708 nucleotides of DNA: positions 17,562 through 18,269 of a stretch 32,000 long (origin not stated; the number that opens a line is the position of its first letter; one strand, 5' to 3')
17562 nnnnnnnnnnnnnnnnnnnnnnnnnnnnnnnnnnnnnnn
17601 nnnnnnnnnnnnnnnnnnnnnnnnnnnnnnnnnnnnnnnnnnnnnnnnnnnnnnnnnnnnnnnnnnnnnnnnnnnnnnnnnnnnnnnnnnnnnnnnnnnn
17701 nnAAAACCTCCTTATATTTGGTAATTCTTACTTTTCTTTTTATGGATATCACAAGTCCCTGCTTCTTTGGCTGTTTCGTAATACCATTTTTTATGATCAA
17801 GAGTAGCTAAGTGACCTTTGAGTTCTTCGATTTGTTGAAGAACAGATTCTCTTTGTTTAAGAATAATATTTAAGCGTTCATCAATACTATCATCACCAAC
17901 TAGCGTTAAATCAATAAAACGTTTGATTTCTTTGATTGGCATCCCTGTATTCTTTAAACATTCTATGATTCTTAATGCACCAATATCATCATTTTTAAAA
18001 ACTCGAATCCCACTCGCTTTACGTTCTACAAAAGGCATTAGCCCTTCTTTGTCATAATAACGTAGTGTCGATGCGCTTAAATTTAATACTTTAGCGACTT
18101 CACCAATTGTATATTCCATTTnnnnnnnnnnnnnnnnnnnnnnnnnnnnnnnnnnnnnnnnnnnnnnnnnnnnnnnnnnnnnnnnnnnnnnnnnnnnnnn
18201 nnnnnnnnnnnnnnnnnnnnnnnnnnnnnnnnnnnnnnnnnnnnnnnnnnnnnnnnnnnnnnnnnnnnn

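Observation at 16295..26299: MerR-type regulon island: five 19-bp-spacer promoters built on one shared dyad drive 12 detoxification-type genes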

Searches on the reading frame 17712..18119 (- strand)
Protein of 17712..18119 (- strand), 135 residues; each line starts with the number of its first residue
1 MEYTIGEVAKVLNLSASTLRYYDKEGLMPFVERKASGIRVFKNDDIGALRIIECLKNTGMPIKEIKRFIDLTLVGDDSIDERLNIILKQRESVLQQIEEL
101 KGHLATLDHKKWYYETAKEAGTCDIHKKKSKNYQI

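Call 6: search_protein_families(library=pfam, proteins=[window:17712-18119:-])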
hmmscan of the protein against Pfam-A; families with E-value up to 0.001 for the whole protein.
window:17712-18119:- (135 aa): 4 families
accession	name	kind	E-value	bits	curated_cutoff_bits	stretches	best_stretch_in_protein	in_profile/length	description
PF13411.12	MerR_1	-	4.2e-18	65.7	21.6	1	3-70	1-67/69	MerR HTH family regulatory protein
PF00376.29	MerR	-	4.1e-15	55.7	28.2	1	4-41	1-38/38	MerR family regulatory protein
PF09278.17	MerR-DNA-bind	-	8.5e-08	33.1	25.4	1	49-109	4-64/65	MerR, DNA binding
PF12728.13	HTH_17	-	8.1e-05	23.2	27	1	3-42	2-40/51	Helix-turn-helix domain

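Call 10: search_protein_families(library=ncbifam, proteins=[window:17712-18119:-])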
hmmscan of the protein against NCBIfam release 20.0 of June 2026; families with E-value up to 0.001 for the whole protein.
window:17712-18119:- (135 aa): 17 families
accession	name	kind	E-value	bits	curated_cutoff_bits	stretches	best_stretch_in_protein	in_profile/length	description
NF041849.1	trans_regNmlR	equivalog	1e-25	90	175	1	5-116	3-114/117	stress response transcriptional regulator NmlR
NF007069.0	PRK09514.1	equivalog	1.7e-15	57.2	143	1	3-107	2-107/141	Zn(2+)-responsive transcriptional regulator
TIGR02043.1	ZntR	equivalog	3.2e-15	56.4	167.95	1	3-103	2-103/131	Zn(2+)-responsive transcriptional regulator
TIGR02044.1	CueR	equivalog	1.2e-12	47.9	147.4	1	5-107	3-105/127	Cu(I)-responsive transcriptional regulator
TIGR02051.1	MerR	equivalog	1.3e-12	48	150.85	1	4-125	1-120/124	mercury resistance transcriptional regulator MerR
TIGR02047.1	CadR-PbrR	equivalog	6.1e-12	45.7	151.45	1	4-125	2-123/127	Cd(II)/Pb(II)-responsive transcriptional regulator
NF047375.1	HeatShock_HspR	equivalog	1.1e-10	41.4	105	1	3-88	4-74/92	heat shock protein transcriptional repressor HspR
NF053782.1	ChlnTransRegdde3219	equivalog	1.2e-10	41.4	450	1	2-103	6-98/278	choline utilization transcriptional activator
NF052513.1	TransRegCarH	equivalog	4.3e-08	32.8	400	1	3-88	7-92/274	HTH-type transcriptional repressor CarH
NF050798.1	TF_FtsR_Actino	equivalog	2e-07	31.3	150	1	4-69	2-72/223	transcriptional regulator FtsR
TIGR01950.1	SoxR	equivalog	1.4e-06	28.1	116.9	1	3-71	2-70/142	redox-sensitive transcriptional activator SoxR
NF010315.0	PRK13752.1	subfamily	1.3e-05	25.3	261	1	3-71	8-76/144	mercury resistance transcriptional regulator MerR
NF011617.0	PRK15043.1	equivalog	2.1e-05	24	417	1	3-98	4-93/243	HTH-type transcriptional regulator MlrA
NF053740.1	TransRegTnrAGPos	equivalog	8.7e-05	22.6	140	1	4-67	14-76/108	hypothetical protein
TIGR03453.1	partition_RepA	equivalog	0.00011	21.1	348.45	1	2-52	33-83/387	plasmid partitioning protein RepA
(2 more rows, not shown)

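Call 16: find_encoding_contigs(protein=window:17712-18119:-, flank=10000, max_places=10)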
Protein window:17712-18119:- (135 aa): no gene with exactly this product is on record in the collection.

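Call 29: search_solved_structures(query=window:17712-18119:-, max_evalue=0.00001)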
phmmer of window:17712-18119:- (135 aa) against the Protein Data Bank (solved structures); distinct sequences matched with E-value up to 0.00001: 20.
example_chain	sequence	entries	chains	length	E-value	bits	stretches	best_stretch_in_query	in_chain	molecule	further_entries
5e01_A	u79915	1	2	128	5.2e-31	110.5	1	1-122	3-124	Uncharacterized HTH-type transcriptional regulator HI_0186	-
5d90_B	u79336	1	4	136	5.4e-31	110.5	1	1-123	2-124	MerR family regulator protein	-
5d8c_A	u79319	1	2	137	5.5e-31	110.4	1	1-123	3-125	MerR family regulator protein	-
3gpv_A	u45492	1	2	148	8.6e-29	103.3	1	1-117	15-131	Transcriptional regulator, MerR family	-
3gp4_A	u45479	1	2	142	1.4e-11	47.7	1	3-116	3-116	Transcriptional regulator, MerR family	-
4ua1_A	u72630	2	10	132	6.4e-09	39.1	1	1-103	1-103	Regulatory protein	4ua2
1exi_A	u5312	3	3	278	4.2e-07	33.2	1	3-73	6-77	MULTIDRUG-EFFLUX TRANSPORTER REGULATOR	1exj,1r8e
3iao_A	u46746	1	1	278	4.2e-07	33.2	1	3-73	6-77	Multidrug-efflux transporter 1 regulator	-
3q5p_A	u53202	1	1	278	4.2e-07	33.2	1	3-73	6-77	Multidrug-efflux transporter 1 regulator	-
3d6y_A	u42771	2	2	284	4.2e-07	33.2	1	3-73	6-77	Multidrug-efflux transporter 1 regulator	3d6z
7ckq_G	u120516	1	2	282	4.3e-07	33.2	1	3-73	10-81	Multidrug-efflux transporter 1 regulator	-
3d71_A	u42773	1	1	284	4.3e-07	33.2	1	3-73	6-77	Multidrug-efflux transporter 1 regulator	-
3d70_A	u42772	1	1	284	4.3e-07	33.2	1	3-73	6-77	BMR promoter DNA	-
3q1m_A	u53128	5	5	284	4.4e-07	33.2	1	3-73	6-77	Multidrug-efflux transporter 1 regulator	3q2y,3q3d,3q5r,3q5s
3qao_A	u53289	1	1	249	1.6e-06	31.3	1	5-108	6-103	MerR-like transcriptional regulator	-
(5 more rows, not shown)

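Call 35: find_homologous_proteins(query=window:17712-18119:-)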
Query window:17712-18119:- (135 aa): 2084 proteins with E <= 0.001 among 2095 candidates; the best 120 are listed.
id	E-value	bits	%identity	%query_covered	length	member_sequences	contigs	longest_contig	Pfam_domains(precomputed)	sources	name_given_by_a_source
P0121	8.5e-83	293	100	100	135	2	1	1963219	PF00376.30,PF13411.13,PF09278.18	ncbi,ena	-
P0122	1.1e-74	266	90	100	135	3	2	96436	PF00376.30,PF13411.13,PF09278.18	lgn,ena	-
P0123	2.7e-55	204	46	96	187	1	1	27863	PF00376.30,PF13411.13,PF09278.18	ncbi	-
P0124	3.6e-49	184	64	93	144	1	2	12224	PF12728.14,PF00376.30,PF13411.13,PF09278.18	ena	-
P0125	6.9e-49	183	65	94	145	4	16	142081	PF00376.30,PF13411.13,PF09278.18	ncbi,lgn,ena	-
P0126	7.4e-49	183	65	97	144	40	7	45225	PF00376.30,PF13411.13,PF09278.18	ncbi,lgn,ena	-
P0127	9.9e-49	182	66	94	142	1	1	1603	PF00376.30,PF13411.13,PF09278.18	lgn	-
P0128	1.8e-48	182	64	94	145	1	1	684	PF00376.30,PF13411.13,PF09278.18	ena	-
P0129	1.9e-48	182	64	94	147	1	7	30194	PF00376.30,PF13411.13,PF09278.18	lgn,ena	-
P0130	2.0e-48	181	64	94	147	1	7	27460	PF00376.30,PF13411.13,PF09278.18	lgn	-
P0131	3.0e-48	181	65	93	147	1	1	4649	PF00376.30,PF13411.13,PF09278.18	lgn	-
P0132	3.1e-48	181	62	97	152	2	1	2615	PF12728.14,PF00376.30,PF13411.13,PF09278.18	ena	-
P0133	3.3e-48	181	66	94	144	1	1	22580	PF00376.30,PF13411.13,PF09278.18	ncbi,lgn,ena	-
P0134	3.4e-48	181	63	94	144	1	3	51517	PF00376.30,PF13411.13,PF09278.18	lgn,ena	-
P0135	3.5e-48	181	64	93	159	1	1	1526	PF00376.30,PF13411.13,PF09278.18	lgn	-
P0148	1.0e-47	179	63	94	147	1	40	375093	PF00376.30,PF13411.13,PF09278.18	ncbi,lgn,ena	-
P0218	1.5e-46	175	63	93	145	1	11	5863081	PF00376.30,PF13411.13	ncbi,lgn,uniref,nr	ncbi:putative transcriptional regulator [Desulfosporosinus orientis DSM 765]|uniref:Putative transcr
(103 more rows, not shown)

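Call 36: find_encoding_contigs(protein=P0122, flank=10000, max_places=3)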
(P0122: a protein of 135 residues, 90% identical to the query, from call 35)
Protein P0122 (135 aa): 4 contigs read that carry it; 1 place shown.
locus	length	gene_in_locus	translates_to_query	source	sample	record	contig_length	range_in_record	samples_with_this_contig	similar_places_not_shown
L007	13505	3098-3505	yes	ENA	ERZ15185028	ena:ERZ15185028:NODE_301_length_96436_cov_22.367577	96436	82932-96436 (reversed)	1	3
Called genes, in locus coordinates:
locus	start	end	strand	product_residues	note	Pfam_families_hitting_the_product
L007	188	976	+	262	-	PF00248:Aldo_ket_red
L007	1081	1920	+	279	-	PF12541:DUF3737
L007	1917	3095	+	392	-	PF00155:Aminotran_1_2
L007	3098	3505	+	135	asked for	PF00376:MerR, PF13411:MerR_1, PF09278:MerR-DNA-bind (weak)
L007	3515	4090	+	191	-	PF00132:Hexapep, PF14602:Hexapep_2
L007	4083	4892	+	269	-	PF00248:Aldo_ket_red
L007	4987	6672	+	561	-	PF00128:Alpha-amylase, PF16657:Malt_amylase_C (weak), PF23915:SusG_C (faint)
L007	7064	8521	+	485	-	PF01276:OKR_DC_1, PF00155:Aminotran_1_2, PF00266:Aminotran_5, PF01041:DegT_DnrJ_EryC1, PF01212:Beta_elim_lyase, PF03711:OKR_DC_1_C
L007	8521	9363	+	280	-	PF17284:Spermine_synt_N, PF00398:RrnaAD (weak), PF01564:Spermine_synth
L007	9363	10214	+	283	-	PF00491:Arginase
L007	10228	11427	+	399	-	PF03435:Sacchrp_dh_NADP, PF16653:Sacchrp_dh_C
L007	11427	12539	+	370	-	PF00278:Orn_DAP_Arg_deC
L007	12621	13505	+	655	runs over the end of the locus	PF00884:Sulfatase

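Call 37: find_encoding_contigs(protein=P0218, flank=5000, max_places=2)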
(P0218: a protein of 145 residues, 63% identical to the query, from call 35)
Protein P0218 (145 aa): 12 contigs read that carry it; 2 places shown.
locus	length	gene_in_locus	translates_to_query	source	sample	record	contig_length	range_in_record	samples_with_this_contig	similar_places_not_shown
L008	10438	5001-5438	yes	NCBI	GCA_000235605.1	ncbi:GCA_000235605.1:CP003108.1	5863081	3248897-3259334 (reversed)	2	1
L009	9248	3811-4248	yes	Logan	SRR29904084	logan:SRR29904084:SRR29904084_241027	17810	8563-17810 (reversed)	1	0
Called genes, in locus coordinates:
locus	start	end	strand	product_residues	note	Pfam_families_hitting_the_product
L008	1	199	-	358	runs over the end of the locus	PF00465:Fe-ADH, PF13685:Fe-ADH_2 (weak), PF25137:ADH_Fe_C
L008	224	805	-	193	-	PF16694:Cytochrome_P460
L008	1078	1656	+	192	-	PF00440:TetR_N, PF14278:TetR_C_8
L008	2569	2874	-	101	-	-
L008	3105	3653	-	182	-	PF04126:Cyclophil_like (weak), PF18050:Cyclophil_like2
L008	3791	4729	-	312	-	PF01738:DLH (faint), PF02129:Peptidase_S15 (weak)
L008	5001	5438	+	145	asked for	PF00376:MerR, PF13411:MerR_1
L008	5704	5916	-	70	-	PF02416:TatA_B_E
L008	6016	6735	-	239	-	PF02613:Nitrate_red_del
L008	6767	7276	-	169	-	PF01794:Ferric_reduct (weak)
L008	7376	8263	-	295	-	PF04976:DmsC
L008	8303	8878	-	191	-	PF00037:Fer4 (faint), PF12797:Fer4_2 (faint), PF13237:Fer4_10 (faint), PF13187:Fer4_9 (faint), PF13247:Fer4_11, PF12838:Fer4_7 (weak), PF12837:Fer4_6 (weak)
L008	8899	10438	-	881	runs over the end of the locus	PF04879:Molybdop_Fe4S4 (faint), PF00384:Molybdopterin, PF01568:Molydop_binding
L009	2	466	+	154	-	?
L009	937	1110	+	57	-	PF13333:rve_2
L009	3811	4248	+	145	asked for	PF00376:MerR, PF13411:MerR_1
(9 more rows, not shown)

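Call 38: find_encoding_contigs(protein=P0148, flank=5000, max_places=2)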
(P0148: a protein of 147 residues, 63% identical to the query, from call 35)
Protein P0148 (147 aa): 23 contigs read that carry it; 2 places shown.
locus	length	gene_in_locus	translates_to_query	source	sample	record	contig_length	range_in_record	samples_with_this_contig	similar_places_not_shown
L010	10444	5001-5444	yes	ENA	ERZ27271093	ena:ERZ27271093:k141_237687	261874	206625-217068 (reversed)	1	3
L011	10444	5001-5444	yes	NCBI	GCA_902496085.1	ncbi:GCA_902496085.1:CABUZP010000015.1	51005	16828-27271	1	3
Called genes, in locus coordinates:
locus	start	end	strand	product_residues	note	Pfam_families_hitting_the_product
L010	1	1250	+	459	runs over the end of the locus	PF01554:MatE, PF03023:MurJ, PF01554:MatE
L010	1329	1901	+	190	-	PF01613:Flavin_Reduct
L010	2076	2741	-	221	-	PF12682:Flavodoxin_4, PF12724:Flavodoxin_5 (faint)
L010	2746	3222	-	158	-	PF02525:Flavodoxin_2 (weak), PF03358:FMN_red, PF12641:Flavodoxin_3 (faint), PF12682:Flavodoxin_4, PF12724:Flavodoxin_5 (faint)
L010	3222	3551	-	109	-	PF02627:CMD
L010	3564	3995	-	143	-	PF07883:Cupin_2 (weak)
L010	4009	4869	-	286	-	PF00248:Aldo_ket_red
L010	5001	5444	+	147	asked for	PF00376:MerR, PF13411:MerR_1, PF09278:MerR-DNA-bind (weak)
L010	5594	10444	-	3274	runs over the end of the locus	PF00431:CUB (weak), PF25059:FN3_DSCAM-DSCAML_C (faint), PF00041:fn3, PF00801:PKD, PF18911:PKD_4, PF22352:K319L-like_PKD (weak), PF00404:Dockerin_1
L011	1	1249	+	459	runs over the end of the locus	PF01554:MatE, PF03023:MurJ, PF01554:MatE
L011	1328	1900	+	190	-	PF01613:Flavin_Reduct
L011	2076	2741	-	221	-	PF12682:Flavodoxin_4, PF12724:Flavodoxin_5 (faint)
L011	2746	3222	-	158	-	PF02525:Flavodoxin_2 (weak), PF03358:FMN_red, PF12641:Flavodoxin_3 (faint), PF12682:Flavodoxin_4, PF12724:Flavodoxin_5 (faint)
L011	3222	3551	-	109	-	PF02627:CMD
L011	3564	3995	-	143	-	PF07883:Cupin_2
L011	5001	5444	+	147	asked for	PF00376:MerR, PF13411:MerR_1, PF09278:MerR-DNA-bind (weak)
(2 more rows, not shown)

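Call 43: search_solved_structures(query=window:17712-18119:-, max_evalue=1e-20, show_alignments=4)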
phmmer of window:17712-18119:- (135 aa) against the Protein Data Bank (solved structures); distinct sequences matched with E-value up to 1e-20: 4.
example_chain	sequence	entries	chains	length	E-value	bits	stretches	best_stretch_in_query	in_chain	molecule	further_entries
5e01_A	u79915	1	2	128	5.2e-31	110.5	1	1-122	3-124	Uncharacterized HTH-type transcriptional regulator HI_0186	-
5d90_B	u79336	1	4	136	5.4e-31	110.5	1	1-123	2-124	MerR family regulator protein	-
5d8c_A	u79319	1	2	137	5.5e-31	110.4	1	1-123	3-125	MerR family regulator protein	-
3gpv_A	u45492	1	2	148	8.6e-29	103.3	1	1-117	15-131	Transcriptional regulator, MerR family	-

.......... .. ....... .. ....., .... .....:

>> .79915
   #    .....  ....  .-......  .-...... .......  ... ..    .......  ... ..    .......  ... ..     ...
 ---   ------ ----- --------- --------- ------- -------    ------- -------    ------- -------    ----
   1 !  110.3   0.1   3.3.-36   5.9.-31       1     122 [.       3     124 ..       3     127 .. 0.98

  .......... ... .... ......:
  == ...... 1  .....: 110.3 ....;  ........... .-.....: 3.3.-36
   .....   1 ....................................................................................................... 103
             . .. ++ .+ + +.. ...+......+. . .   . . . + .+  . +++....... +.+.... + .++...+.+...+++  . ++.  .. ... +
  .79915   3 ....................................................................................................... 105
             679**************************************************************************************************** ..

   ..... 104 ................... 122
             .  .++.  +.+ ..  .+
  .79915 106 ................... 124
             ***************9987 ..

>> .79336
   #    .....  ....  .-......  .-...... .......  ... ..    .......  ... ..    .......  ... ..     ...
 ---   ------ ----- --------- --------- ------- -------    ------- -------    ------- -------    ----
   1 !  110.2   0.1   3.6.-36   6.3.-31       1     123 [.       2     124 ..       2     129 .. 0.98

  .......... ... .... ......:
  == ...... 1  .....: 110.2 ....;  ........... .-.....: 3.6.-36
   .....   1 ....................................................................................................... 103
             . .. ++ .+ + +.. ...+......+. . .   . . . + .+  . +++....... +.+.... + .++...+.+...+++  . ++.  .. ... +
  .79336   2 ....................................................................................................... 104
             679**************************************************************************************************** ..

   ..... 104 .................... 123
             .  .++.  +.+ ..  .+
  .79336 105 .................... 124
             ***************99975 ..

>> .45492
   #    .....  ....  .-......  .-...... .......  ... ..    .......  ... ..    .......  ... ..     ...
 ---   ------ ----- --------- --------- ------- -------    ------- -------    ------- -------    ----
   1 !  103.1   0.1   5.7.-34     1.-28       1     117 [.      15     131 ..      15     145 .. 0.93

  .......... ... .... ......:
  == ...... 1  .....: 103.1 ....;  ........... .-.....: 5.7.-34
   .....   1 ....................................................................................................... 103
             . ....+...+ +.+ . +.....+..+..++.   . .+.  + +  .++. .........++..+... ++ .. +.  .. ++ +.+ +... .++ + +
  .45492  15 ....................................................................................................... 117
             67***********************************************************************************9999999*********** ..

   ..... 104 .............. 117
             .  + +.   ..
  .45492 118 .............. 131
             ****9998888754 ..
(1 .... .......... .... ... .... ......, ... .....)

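Call 47: find_related_loci(query=A1, collection=metagenome_contigs, flank=6000)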
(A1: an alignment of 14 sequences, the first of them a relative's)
Query A1 (135 aa) in metagenome_contigs; peptide patterns used: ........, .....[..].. (x = any residue, [..] = any of these).
600 stretches matched a pattern (row limit reached: there are more); 586 encode a relative of the query (tblastn E <= 1e-3); the best 80 are kept; 80 distinct loci.
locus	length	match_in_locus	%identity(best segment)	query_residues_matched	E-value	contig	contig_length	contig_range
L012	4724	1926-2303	63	1-126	1e-52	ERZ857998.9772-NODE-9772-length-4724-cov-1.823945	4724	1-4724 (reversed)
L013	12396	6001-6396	62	1-132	3e-52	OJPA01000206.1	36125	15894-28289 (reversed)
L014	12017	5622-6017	62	1-132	3e-52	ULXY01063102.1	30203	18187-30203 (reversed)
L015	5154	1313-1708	62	1-132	3e-52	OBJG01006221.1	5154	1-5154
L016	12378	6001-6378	63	1-126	1e-52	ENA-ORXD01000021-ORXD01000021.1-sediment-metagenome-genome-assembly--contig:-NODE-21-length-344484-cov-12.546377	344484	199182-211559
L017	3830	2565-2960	62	1-132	3e-52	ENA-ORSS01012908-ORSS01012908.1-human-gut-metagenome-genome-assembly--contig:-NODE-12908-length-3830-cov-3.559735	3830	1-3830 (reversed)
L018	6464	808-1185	62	1-126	2e-52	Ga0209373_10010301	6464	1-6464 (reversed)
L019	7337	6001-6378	65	1-126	4e-52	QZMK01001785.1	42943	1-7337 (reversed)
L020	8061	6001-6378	65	1-126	4e-52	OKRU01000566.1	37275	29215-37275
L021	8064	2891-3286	61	1-132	9e-52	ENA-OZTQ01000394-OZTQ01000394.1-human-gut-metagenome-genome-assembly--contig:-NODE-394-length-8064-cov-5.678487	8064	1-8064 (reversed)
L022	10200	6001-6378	62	1-126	9e-52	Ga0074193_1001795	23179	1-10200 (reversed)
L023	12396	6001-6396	62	1-132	8e-52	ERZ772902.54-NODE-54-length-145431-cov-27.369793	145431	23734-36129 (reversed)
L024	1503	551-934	62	1-128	9e-53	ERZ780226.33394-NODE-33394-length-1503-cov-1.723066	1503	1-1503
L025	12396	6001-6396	61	1-132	7e-51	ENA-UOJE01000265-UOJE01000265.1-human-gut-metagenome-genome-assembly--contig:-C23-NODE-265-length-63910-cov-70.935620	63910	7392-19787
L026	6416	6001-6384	61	1-128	1e-50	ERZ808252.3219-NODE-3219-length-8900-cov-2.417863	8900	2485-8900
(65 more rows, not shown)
